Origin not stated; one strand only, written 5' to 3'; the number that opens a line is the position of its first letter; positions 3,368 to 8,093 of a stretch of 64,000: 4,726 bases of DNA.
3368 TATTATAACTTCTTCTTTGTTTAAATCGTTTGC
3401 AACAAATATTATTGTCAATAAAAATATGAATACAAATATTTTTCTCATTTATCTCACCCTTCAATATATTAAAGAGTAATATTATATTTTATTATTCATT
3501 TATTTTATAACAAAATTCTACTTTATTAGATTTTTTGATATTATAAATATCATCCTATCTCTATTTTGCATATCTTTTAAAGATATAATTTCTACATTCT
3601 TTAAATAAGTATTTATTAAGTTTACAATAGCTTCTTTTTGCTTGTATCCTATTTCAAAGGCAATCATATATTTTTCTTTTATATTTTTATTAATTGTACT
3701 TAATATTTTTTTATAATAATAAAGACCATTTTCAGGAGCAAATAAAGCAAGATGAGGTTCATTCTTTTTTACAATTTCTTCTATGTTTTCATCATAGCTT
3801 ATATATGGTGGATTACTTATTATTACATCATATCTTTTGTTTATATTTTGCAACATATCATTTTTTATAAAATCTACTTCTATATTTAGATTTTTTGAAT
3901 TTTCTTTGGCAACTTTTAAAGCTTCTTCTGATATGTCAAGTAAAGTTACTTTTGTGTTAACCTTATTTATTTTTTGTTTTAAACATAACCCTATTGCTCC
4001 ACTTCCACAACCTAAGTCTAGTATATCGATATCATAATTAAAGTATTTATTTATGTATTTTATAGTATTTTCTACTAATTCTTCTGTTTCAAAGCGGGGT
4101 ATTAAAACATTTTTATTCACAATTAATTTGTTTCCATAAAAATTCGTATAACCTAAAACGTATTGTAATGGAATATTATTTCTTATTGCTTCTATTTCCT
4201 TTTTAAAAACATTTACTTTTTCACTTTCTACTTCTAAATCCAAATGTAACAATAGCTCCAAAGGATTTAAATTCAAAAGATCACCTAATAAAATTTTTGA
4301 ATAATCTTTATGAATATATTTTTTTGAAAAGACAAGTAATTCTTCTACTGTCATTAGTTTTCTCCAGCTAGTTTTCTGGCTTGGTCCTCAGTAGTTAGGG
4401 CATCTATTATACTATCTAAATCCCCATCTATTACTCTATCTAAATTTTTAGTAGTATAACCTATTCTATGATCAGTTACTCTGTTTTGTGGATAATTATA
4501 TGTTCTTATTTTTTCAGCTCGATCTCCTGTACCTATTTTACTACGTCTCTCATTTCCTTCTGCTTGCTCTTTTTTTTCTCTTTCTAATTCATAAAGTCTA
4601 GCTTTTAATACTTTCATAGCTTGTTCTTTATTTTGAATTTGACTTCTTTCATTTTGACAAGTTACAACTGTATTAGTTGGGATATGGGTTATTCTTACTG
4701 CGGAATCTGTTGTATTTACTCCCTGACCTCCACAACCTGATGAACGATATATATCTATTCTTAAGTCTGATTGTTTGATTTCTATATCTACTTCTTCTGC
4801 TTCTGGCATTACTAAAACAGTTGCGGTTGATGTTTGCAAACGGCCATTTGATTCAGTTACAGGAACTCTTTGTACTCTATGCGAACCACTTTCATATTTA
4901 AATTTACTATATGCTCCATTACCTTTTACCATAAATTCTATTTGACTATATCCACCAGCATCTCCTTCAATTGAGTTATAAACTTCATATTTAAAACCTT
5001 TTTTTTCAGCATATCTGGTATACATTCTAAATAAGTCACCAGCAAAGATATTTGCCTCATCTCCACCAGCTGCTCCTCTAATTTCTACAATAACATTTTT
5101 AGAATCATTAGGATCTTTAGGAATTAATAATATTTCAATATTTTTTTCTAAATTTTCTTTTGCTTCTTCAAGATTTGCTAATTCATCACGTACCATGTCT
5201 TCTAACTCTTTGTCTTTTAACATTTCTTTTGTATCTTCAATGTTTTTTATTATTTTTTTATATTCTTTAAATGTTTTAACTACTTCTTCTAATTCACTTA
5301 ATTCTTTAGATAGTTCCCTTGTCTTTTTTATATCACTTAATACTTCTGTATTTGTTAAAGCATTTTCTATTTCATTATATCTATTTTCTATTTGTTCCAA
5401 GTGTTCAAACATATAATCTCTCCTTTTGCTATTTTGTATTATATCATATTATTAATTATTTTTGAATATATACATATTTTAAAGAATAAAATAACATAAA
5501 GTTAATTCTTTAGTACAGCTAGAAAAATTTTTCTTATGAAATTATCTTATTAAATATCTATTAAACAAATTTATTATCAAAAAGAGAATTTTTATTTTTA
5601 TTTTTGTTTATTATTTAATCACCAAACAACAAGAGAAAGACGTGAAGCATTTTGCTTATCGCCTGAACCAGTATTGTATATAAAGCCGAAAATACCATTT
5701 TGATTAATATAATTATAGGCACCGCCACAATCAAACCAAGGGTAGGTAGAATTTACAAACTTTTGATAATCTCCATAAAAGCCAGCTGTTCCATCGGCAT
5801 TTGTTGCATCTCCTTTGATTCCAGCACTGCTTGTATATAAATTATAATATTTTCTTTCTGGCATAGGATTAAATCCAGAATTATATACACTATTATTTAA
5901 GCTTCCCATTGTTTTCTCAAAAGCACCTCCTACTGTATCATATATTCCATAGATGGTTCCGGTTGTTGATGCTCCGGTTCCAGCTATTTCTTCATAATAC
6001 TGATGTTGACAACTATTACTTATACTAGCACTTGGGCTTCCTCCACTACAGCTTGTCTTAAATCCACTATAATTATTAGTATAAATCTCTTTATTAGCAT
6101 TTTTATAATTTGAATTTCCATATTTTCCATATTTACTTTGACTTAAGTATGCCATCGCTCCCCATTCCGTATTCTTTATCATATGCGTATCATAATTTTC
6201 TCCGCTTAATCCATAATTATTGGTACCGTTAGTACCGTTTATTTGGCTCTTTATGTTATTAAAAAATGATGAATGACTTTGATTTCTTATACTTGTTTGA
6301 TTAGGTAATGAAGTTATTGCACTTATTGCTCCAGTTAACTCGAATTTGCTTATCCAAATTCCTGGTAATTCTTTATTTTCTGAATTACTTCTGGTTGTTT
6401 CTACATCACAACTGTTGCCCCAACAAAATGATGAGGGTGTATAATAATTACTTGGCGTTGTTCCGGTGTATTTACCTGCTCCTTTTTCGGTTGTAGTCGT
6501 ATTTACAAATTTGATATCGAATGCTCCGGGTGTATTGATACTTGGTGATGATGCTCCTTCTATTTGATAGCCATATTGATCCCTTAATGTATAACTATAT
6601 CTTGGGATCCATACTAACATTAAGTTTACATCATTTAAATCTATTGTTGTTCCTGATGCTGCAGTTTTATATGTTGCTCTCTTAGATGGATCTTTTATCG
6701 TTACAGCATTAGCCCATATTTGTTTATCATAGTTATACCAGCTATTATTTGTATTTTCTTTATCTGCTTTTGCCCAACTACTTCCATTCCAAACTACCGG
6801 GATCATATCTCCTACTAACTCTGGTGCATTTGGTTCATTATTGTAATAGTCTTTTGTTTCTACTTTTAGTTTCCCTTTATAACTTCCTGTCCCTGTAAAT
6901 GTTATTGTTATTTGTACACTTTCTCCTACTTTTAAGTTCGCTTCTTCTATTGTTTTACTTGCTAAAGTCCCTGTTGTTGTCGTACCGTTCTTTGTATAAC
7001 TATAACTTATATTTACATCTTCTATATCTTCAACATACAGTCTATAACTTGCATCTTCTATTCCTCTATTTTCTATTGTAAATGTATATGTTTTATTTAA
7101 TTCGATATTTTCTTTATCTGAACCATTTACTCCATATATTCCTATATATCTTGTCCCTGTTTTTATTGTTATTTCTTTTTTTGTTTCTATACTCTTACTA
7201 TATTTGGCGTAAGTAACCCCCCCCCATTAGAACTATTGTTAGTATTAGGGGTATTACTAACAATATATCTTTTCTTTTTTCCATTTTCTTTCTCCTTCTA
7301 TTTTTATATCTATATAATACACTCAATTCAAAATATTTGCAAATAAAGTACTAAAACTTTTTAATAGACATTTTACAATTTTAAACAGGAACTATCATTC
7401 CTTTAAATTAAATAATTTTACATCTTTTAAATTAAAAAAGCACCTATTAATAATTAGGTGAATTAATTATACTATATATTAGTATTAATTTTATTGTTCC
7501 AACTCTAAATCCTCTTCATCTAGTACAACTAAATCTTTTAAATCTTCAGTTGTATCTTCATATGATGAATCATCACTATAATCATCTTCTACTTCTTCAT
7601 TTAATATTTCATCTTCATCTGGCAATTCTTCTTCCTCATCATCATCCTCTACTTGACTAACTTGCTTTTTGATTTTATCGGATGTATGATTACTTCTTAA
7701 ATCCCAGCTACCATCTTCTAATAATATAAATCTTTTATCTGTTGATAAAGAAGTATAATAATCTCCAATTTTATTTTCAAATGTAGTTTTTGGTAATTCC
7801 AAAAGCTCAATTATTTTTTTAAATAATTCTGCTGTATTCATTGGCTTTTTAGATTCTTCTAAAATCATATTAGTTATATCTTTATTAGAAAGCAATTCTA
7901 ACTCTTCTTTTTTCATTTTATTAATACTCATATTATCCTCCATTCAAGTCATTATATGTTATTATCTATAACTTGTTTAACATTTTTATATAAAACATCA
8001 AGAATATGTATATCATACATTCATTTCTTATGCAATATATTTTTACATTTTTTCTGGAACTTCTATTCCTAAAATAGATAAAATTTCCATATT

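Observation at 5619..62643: The two phase-variable paralogs form a large inverted repeat placed symmetrically around oriC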

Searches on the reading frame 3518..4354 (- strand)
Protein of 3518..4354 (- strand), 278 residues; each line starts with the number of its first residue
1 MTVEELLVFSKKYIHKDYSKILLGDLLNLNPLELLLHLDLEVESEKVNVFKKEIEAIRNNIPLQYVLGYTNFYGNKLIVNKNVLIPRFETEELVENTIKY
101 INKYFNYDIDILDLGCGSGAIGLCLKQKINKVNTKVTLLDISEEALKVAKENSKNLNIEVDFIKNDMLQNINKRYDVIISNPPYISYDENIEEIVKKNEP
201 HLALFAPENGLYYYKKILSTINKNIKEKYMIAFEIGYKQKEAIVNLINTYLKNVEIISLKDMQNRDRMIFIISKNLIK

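Call 8: search_protein_families(library=pfam, proteins=[window:3518-4354:-], max_evalue=0.01)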
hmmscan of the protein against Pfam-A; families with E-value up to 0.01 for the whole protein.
window:3518-4354:- (278 aa): 20 families
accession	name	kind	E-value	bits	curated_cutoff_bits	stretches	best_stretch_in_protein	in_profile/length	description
PF05175.20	MTS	-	2.9e-19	69.8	23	1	110-195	34-123/170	Methyltransferase small domain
PF13847.12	Methyltransf_31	-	5.6e-15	55.7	27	1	110-228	6-104/145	Methyltransferase domain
PF13649.12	Methyltransf_25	-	1.9e-12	48.1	27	1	111-195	1-86/97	Methyltransferase domain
PF08242.18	Methyltransf_12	-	8.7e-08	33.2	30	1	112-196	1-86/98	Methyltransferase domain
PF06325.19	PrmA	-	1.2e-07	32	22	1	98-234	152-278/296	Ribosomal protein L11 methyltransferase (PrmA)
PF17827.6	PrmC_N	-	1.4e-07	32.4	23.4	1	20-68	23-71/71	PrmC N-terminal domain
PF03602.21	Cons_hypoth95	-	1.5e-07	31.7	24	1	109-198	43-136/182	Conserved hypothetical protein 95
PF08241.18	Methyltransf_11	-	4.5e-07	30.9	21.2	1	112-181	1-67/95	Methyltransferase domain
PF01209.24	Ubie_methyltran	-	1.4e-05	25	20.1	1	110-166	50-106/233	ubiE/COQ5 methyltransferase family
PF10294.15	Methyltransf_16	-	6e-05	23.3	21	1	106-155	45-91/174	Lysine methyltransferase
PF01170.24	UPF0020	-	0.00017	21.8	22.3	1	127-184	71-131/197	RMKL-like, methyltransferase domain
PF02527.21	GidB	-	0.00018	21.3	27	1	96-180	37-121/184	rRNA small subunit methyltransferase G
PF07669.17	Eco57I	-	0.00022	21.8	25.3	1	132-261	32-164/171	Eco57I restriction-modification methylase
PF13489.12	Methyltransf_23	-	0.00024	21.3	27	1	96-181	11-88/164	Methyltransferase domain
PF13679.12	Methyltransf_32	-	0.00032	21.1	27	1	93-172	12-94/143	Methyltransferase domain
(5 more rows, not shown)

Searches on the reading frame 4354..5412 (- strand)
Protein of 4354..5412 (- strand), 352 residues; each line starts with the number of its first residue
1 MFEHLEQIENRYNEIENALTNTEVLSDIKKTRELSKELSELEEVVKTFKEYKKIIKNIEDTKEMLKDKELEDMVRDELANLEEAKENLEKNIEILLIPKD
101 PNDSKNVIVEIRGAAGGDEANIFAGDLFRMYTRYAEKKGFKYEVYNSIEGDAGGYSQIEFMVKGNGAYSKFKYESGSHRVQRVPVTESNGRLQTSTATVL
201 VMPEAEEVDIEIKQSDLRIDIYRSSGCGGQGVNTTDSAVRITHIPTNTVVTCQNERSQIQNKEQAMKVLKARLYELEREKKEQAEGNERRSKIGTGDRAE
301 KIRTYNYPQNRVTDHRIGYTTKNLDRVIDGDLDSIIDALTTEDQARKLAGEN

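Call 8: search_protein_families(library=pfam, proteins=[window:4354-5412:-], max_evalue=0.01)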
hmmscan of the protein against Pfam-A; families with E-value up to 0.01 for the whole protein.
window:4354-5412:- (352 aa): 3 families
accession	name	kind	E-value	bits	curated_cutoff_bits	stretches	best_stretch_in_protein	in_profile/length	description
PF03462.23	PCRF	-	4.8e-73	245.5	24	1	8-199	1-194/194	PCRF domain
PF00472.26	RF-1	-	1.2e-43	148.2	35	1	206-316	1-116/116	RF-1 domain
PF16326.10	ABC_tran_CTD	-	0.0028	18.3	32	1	4-43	16-55/69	ABC transporter C-terminal domain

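Call 21: find_encoding_contigs(protein=window:4354-5412:-, flank=8000, max_places=10)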
Protein window:4354-5412:- (352 aa): 3 contigs read that carry it; 1 place shown.
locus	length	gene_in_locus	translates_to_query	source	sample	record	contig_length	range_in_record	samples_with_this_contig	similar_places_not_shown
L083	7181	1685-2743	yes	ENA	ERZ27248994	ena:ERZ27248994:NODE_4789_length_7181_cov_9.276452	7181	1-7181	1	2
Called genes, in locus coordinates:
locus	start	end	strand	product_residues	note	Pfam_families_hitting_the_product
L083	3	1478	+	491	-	?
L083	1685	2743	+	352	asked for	PF03462:PCRF, PF00472:RF-1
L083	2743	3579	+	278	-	PF17827:PrmC_N (weak), PF01209:Ubie_methyltran (weak), PF03602:Cons_hypoth95 (weak), PF05175:MTS, PF06325:PrmA, PF08242:Methyltransf_12, PF13649:Methyltransf_25, PF13847:Methyltransf_31, +1 more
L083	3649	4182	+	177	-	PF09551:Spore_II_R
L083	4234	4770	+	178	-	PF02659:Mntp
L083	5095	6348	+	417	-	PF00275:EPSP_synthase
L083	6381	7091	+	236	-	PF00657:Lipase_GDSL, PF13472:Lipase_GDSL_2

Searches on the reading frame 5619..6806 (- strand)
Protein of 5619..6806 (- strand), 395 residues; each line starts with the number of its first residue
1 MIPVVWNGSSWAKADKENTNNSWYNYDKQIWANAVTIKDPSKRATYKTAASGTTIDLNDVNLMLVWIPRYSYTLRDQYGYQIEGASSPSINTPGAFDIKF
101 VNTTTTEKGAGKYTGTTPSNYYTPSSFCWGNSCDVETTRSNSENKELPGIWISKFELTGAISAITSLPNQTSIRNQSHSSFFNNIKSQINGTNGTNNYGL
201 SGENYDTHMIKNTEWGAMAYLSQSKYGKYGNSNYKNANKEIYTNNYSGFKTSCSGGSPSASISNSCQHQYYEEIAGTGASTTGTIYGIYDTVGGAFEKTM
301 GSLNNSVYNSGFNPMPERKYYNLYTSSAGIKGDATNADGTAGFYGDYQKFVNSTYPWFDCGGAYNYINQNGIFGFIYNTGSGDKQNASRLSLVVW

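Call 10: find_encoding_contigs(protein=window:5619-6806:-, flank=10000, max_places=10)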
Protein window:5619-6806:- (395 aa): no gene with exactly this product is on record in the collection.

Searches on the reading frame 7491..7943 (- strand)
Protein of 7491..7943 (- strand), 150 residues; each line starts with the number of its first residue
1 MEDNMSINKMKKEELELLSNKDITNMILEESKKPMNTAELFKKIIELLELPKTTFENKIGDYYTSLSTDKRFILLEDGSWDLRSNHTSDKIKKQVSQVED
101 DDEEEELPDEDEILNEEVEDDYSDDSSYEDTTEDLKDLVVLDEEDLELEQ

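Call 8: search_protein_families(library=pfam, proteins=[window:7491-7943:-], max_evalue=0.01)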
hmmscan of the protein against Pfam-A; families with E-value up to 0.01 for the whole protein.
window:7491-7943:- (150 aa): 1 family
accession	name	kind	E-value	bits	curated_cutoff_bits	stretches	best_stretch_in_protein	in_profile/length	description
PF05066.19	HARE-HTH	-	2.6e-07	31.4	25.9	1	21-84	4-70/71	HB1, ASXL, restriction endonuclease HTH domain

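Call 23: find_encoding_contigs(protein=window:7491-7943:-, flank=6000, max_places=10)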
Protein window:7491-7943:- (150 aa): no gene with exactly this product is on record in the collection.
